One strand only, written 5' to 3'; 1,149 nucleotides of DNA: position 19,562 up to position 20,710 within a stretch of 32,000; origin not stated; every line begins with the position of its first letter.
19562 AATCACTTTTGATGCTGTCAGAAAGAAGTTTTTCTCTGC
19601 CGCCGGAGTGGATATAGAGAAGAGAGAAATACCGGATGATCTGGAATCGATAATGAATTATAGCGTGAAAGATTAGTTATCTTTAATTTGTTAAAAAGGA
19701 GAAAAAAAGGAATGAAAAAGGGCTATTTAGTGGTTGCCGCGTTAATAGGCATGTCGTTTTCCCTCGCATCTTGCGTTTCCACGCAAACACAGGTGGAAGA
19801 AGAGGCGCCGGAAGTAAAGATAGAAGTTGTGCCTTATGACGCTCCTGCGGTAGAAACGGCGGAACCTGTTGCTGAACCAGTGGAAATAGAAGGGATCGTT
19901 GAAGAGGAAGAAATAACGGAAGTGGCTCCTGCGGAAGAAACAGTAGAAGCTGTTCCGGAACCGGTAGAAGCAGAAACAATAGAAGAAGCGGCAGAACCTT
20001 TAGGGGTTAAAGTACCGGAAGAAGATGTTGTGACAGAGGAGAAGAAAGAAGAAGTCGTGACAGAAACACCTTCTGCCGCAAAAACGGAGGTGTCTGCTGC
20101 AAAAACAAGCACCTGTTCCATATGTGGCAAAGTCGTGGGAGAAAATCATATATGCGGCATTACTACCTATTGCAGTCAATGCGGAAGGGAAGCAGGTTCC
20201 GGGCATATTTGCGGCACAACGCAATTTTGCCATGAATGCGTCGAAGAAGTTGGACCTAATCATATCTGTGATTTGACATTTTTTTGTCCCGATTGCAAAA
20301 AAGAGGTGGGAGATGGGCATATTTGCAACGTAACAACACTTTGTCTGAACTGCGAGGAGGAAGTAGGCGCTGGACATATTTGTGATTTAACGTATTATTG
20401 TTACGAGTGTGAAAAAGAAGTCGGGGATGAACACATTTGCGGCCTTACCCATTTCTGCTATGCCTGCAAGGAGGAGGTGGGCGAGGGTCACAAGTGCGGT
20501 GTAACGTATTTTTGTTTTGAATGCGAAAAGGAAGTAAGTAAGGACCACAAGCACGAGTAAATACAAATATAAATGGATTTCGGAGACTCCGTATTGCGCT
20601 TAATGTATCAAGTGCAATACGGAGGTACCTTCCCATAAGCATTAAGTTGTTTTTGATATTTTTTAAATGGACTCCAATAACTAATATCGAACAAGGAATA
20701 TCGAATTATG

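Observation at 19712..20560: Exported lipoprotein with eight tandem CxxC-x7-HxC units: candidate periplasmic multi-metal-binding protein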

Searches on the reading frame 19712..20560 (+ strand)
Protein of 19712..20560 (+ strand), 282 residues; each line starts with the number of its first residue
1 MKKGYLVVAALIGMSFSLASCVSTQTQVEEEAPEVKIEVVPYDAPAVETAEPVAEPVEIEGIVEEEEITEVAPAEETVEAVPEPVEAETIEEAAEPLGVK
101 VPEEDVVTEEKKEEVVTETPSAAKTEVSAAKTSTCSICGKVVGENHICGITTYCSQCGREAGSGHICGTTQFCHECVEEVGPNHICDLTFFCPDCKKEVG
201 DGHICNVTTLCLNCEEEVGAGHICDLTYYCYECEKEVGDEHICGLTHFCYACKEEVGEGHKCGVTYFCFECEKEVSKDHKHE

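Call 3: search_protein_families(library=pfam, proteins=[window:19712-20560:+], max_evalue=10)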
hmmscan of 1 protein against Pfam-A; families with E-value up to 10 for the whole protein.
window:19712-20560:+ (282 aa): 5 families
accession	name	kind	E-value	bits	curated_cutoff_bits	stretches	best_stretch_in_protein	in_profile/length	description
PF14369.11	Zn_ribbon_19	-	9.8e-05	22.9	30.8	4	227-237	2-12/35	zinc-ribbon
PF07191.17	Zn_ribbon_6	-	0.0013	19.1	25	1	128-178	12-57/67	Double zinc ribbon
PF10170.15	C6_DPF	-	0.03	15.1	27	1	97-161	15-81/94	CDPF1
PF21508.2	MenC_N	-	0.19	12.3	27.3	0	210-251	32-73/94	MenC, N-terminal domain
PF12230.13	PRP21_like_P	-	0.93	9.7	28.2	1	49-146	87-166/213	Pre-mRNA splicing factor PRP21 like protein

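Call 4: search_protein_families(library=ncbifam, proteins=[window:19712-20560:+], max_evalue=10)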
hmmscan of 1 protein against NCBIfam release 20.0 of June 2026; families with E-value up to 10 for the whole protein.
window:19712-20560:+ (282 aa): 1 family
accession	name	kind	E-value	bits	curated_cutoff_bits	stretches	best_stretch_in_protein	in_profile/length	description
NF050142.1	PG1828_fam_lipo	equivalog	0.0052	17.5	50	1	1-51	1-52/59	PG1828 family lipoprotein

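Call 7: find_homologous_proteins(query=window:19712-20560:+, max_evalue=0.001)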
Query window:19712-20560:+ (282 aa): 1 proteins with E <= 0.001 among 4163 candidates.
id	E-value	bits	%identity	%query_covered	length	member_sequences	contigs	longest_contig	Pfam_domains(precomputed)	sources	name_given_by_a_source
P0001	1.6e-17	82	37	64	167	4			-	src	-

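Call 11: find_encoding_contigs(protein=window:19712-20560:+, flank=10000)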
Protein window:19712-20560:+ (282 aa): 24 contigs read that carry it; 6 places shown.
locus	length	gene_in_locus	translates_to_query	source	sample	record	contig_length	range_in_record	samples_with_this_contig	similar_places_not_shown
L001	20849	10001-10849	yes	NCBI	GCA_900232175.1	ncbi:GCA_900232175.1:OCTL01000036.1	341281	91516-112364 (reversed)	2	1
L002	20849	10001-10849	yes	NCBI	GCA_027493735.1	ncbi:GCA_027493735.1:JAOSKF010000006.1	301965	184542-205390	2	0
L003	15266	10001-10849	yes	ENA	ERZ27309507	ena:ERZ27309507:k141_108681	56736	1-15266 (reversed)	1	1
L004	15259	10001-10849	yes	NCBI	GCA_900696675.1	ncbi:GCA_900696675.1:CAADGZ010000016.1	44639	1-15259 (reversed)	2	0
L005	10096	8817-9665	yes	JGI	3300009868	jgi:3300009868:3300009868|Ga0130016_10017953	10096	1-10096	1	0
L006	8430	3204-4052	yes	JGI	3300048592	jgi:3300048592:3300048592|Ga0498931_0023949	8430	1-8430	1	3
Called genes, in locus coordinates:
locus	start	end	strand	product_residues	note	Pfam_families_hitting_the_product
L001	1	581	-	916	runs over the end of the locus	PF03176:MMPL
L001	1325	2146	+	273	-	PF04794:YdjC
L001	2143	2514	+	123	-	PF00892:EamA (weak)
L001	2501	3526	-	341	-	PF13506:Glyco_transf_21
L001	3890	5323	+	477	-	PF02310:B12-binding, PF04055:Radical_SAM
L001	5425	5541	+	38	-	-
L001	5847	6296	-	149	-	-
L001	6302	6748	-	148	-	-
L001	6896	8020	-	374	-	PF01068:DNA_ligase_A_M (faint), PF09414:RNA_ligase, PF18330:Lig_C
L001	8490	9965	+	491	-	PF02254:TrkA_N, PF01368:DHH (weak), PF02272:DHHA1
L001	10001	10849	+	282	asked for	-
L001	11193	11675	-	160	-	PF12773:DZR (faint), PF13248:Zn_ribbon_3 (faint)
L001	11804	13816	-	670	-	PF00456:Transketolase_N, PF02779:Transket_pyr, PF22613:Transketolase_C_1, PF02780:Transketolase_C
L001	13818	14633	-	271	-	PF03807:F420_oxidored, PF14748:P5CR_dimer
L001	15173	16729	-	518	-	-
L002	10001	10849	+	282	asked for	-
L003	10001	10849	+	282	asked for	-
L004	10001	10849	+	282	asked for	-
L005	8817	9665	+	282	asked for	-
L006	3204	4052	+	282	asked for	-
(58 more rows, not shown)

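Call 12: find_encoding_contigs(protein=P0001, flank=10000)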
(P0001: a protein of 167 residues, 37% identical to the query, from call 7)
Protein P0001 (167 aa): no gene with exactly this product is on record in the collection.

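Call 14: list_cluster_members(proteins=[window:19712-20557:+, P0001])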
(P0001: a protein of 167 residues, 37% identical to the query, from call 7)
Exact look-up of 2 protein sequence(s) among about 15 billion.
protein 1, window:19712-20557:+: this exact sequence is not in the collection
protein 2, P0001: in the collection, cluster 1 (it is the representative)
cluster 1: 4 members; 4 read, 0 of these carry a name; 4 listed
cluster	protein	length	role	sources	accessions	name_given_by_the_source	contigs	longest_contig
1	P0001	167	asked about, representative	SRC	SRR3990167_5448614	-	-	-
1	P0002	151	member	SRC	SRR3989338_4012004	-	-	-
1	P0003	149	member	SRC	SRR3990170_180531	-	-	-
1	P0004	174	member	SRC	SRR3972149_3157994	-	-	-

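Call 16: find_related_loci(query=A1, collection=genome_contigs, flank=10000)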
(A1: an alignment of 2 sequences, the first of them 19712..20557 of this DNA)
Query A1 (282 aa) in genome_contigs; peptide patterns used: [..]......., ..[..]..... (x = any residue, [..] = any of these).
63 stretches matched a pattern; 35 encode a relative of the query (tblastn E <= 1e-3); 35 distinct loci.
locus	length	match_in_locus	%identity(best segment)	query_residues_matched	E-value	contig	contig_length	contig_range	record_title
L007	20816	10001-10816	86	5-282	6e-138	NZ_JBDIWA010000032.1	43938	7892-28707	MAG: Candidatus Kuenenia sp. isolate Bin_40 NODE_405_length_43938_cov_16.525850, whole genome shotgun sequence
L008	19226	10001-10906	70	1-282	3e-115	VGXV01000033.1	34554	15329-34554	MAG: Planctomycetota bacterium isolate K_DeepCast_100m_m2_328 K_DeepCast_100m_m2_328_Ga0194127_10001465, whole genome sh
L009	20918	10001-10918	68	1-282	1e-113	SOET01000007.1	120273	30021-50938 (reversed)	MAG: Candidatus Kuenenia hertensis isolate YC6 NODE_384_length_120273_cov_258.838061, whole genome shotgun sequence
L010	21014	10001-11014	45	1-282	8e-73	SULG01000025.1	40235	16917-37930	MAG: Candidatus Jettenia ecosi isolate J2 contig00075, whole genome shotgun sequence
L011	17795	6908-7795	47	1-282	7e-70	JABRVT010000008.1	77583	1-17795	MAG: Candidatus Brocadia sp. isolate MAG-01r c_000000000125, whole genome shotgun sequence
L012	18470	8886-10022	54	1-282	4e-70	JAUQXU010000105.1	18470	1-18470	MAG: Candidatus Brocadia sp. isolate BIN37 contig_63545, whole genome shotgun sequence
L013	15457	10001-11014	58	1-282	8e-69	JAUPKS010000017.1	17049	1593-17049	MAG: Planctomycetota bacterium isolate erpe_2018_pw_0hr_WHONDRS-PP48-000085_B_bin.5 scaffold_68283, whole genome shotgun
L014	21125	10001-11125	76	1-282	1e-68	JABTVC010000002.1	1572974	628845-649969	MAG: Planctomycetia bacterium isolate H5_AMX3 seq002, whole genome shotgun sequence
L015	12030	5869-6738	46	14-282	1e-68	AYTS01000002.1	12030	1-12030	MAG: Candidatus Brocadia carolinensis isolate 26THWARD NODE_102_length_12030_cov_23.6375_ID_203, whole genome shotgun se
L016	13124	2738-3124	74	154-282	6e-68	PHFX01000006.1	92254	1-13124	MAG: Candidatus Brocadia sp. WS118 scaffold_9, whole genome shotgun sequence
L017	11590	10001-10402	75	149-282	8e-67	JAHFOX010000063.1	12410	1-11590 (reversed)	MAG: Planctomycetota bacterium isolate nzgw513 NODE_1891_length_12411_cov_5.754923, whole genome shotgun sequence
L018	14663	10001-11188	74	1-282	1e-66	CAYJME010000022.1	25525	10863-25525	MAG TPA_asm: uncultured candidatus Brocadiaceae bacterium isolate ERP124720_co1_148 genome assembly, contig: NODE_2559_l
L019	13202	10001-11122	72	1-282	2e-66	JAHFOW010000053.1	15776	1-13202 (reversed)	MAG: Planctomycetota bacterium isolate nzgw512 NODE_2316_length_15777_cov_7.773505, whole genome shotgun sequence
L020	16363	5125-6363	73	1-282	3e-66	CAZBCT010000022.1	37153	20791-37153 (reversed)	MAG TPA_asm: uncultured Candidatus Brocadia sp. isolate SRP323723_co1_49 genome assembly, contig: NODE_902_length_37153_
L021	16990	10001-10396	75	132-282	2e-64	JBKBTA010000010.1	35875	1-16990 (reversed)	MAG: Candidatus Brocadia sp. isolate 21I_052.bin.35 NODE_10_length_35875_cov_5.229342, whole genome shotgun sequence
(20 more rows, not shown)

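Call 67: predict_structure(alignment_id=A5)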
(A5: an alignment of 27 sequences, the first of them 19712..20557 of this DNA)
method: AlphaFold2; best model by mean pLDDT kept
length: 282 residues; sequences in the alignment: 27
mean_pLDDT: 74.9   pTM: 0.50
mean pLDDT of the five models: 74.9, 74.9, 73.7, 73.5, 72.6
residues with pLDDT >= 90: 127; 70-90: 16; 50-70: 112; < 50: 27
segments of 3 or more residues with pLDDT < 50: 97-99, 104-106
pLDDT, mean of each block of 10 residues (from residue 1): 53 54 52 61 55 58 51 54 57 51 52 53 52 72 68 93 94 94 96 96 96 96 98 97 98 97 97 97 90
secondary structure, 60 per line:
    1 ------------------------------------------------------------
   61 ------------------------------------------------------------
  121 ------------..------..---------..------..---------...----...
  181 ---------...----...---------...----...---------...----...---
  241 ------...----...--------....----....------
elements in order: E171-173 E178-180 E190-192 E197-199 E209-211 E216-218 E228-230 E235-237 E247-249 E254-256 E265-268 E273-276
